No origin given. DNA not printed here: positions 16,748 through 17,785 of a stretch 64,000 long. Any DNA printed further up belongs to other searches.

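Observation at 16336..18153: HU-like/DUF4469 gene inside a repeat-bounded non-coding cassette (copy 1)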

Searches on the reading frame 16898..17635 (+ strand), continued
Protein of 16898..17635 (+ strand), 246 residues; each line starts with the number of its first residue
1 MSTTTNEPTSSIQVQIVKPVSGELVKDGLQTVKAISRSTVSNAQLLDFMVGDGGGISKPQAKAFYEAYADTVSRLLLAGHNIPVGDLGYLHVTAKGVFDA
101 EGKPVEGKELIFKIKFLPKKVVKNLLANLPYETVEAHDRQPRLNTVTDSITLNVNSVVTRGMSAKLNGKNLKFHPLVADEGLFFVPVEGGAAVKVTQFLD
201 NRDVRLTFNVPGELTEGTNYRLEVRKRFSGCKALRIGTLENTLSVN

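Call 117: predict_structure(alignment_id=A5)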
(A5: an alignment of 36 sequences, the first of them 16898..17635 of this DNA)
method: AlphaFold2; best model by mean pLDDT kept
length: 246 residues; sequences in the alignment: 36
mean_pLDDT: 93.9   pTM: 0.71
mean pLDDT of the five models: 93.9, 93.0, 92.9, 91.9, 91.6
residues with pLDDT >= 90: 216; 70-90: 21; 50-70: 7; < 50: 2
segments of 3 or more residues with pLDDT < 50: none
pLDDT, mean of each block of 10 residues (from residue 1): 59 91 92 91 93 89 96 97 96 97 97 97 94 90 98 97 98 98 98 98 98 98 96 95 97
secondary structure, 60 per line:
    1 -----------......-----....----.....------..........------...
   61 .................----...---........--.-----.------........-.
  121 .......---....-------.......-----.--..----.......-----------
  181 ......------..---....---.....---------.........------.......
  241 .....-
elements in order: E12-17 H23-26 E31-35 H42-51 H58-77 E82-84 E88-95 E111-118 H120-127 E131-134 E142-148 E163-169 E181-186 E198-201 E205-209 E219-227 E234-245

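Call 119: fold_search(model_id=the predicted structure, library=pdb)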
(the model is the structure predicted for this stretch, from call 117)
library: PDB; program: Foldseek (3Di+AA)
matches with E <= 10: 1424; with E <= 0.001: 4
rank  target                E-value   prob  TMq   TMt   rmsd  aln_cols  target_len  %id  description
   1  4fmr_B                3.4e-16  1.00  0.44  0.46  17.9       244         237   16  Crystal structure of a Putative bacterial DNA binding protein (BVU_2165) from Bacteroides vulgatus ATCC 8482 at 2.25 A (released 2012-08-15)
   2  4fmr_C                4.4e-16  1.00  0.44  0.46  18.1       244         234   16  Crystal structure of a Putative bacterial DNA binding protein (BVU_2165) from Bacteroides vulgatus ATCC 8482 at 2.25 A (released 2012-08-15)
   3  4fmr_D                4.7e-16  1.00  0.43  0.45  18.1       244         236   16  Crystal structure of a Putative bacterial DNA binding protein (BVU_2165) from Bacteroides vulgatus ATCC 8482 at 2.25 A (released 2012-08-15)
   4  4fmr_A                1.2e-15  1.00  0.44  0.46  18.1       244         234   16  Crystal structure of a Putative bacterial DNA binding protein (BVU_2165) from Bacteroides vulgatus ATCC 8482 at 2.25 A (released 2012-08-15)
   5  9f0y_C                1.7e-03  1.00  0.28  0.66   6.1        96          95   20  CryoEM structure of the F plasmid relaxosome with TraI in its TE mode, derived from the ss-27_+8ds+9_+143-R Locally-re (released 2025-06-04)
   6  8co1_A2               1.9e-03  1.00  0.29  0.64   4.3       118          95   17  Type II Secretion System (released 2024-04-10)
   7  4pt4_A                2.1e-03  1.00  0.28  0.65   6.7        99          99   23  Crystal structure Analysis of N terminal region containing the dimerization domain and DNA binding domain of HU protei (released 2014-05-21)
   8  6e57_C                2.5e-03  0.99  0.27  0.18  15.5       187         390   16  Bacteroides ovatus mixed-linkage glucan utilization locus (MLGUL) SGBP-B in complex with mixed-linkage heptasaccharide (released 2019-05-29)
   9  6e9b_B                3.1e-03  1.00  0.28  0.19  14.1       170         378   18  Bacteroides ovatus mixed-linkage glucan utilization locus (MLGUL) SGBP-B in complex with mixed-linkage heptasaccharide (released 2019-05-15)
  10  4x83_D                3.1e-03  0.96  0.22  0.16   9.6       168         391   11  Crystal structure of Dscam1 isoform 7.44, N-terminal four Ig domains (released 2015-12-16)
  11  6e9b_A                3.7e-03  0.99  0.24  0.17  18.8       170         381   15  Bacteroides ovatus mixed-linkage glucan utilization locus (MLGUL) SGBP-B in complex with mixed-linkage heptasaccharide (released 2019-05-15)
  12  5lvt_A                3.9e-03  1.00  0.29  0.71   5.8        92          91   14  Structure of HU protein from Lactococcus lactis (released 2017-10-25)
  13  5l8z                  3.9e-03  1.00  0.30  0.71   4.6        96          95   21  Structure of thermostable DNA-binding HU protein from micoplasma Spiroplasma melliferum (released 2016-06-22)
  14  9a4h_B                4.1e-03  1.00  0.28  0.70   5.2        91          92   21  Integrative model of ACP-DBH1 by crosslinking MS and deep learning (released 2024-09-18)
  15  4x83_A                4.1e-03  0.89  0.22  0.16  12.3       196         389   11  Crystal structure of Dscam1 isoform 7.44, N-terminal four Ig domains (released 2015-12-16)
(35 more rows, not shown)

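Call 125: search_dna_similar(query=L018:11902-12666:+, collection=plasmids, mode=protein, max_evalue=0.000001, max_rows=40)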
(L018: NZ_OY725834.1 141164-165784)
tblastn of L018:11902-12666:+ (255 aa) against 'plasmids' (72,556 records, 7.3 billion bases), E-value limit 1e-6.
Records with a match: 6; places in all: 6; records where one place covers at least 80% of the query: 5.
Best place of each record, by identity: >=99% 1; <60% 5.
By first word of the organism name: Parabacteroides 6.
By predicted mobility (MOB-suite, as given by PLSDB): non-mobilizable 6.
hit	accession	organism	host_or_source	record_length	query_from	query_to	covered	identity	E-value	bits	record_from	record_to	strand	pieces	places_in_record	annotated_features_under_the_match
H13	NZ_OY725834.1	Parabacteroides distasonis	-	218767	1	255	100%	100.0%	1e-167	520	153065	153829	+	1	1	DNA-binding domain-containing protein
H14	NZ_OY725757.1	Parabacteroides distasonis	-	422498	1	255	100%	32.7%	2e-22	102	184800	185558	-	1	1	DUF4469 domain-containing protein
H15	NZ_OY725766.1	Parabacteroides distasonis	-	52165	34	255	87%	34.6%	6e-27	116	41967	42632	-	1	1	DNA-binding domain-containing protein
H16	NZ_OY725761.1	Parabacteroides distasonis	-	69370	8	255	97%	29.9%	5e-24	107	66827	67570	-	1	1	DNA-binding domain-containing protein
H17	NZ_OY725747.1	Parabacteroides distasonis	-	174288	139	255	46%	42.1%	1e-15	83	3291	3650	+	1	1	DUF4469 domain-containing protein | DNA-binding domain-containing protein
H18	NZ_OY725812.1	Parabacteroides distasonis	-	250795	24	232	82%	23.2%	6e-8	61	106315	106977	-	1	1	DNA-binding domain-containing protein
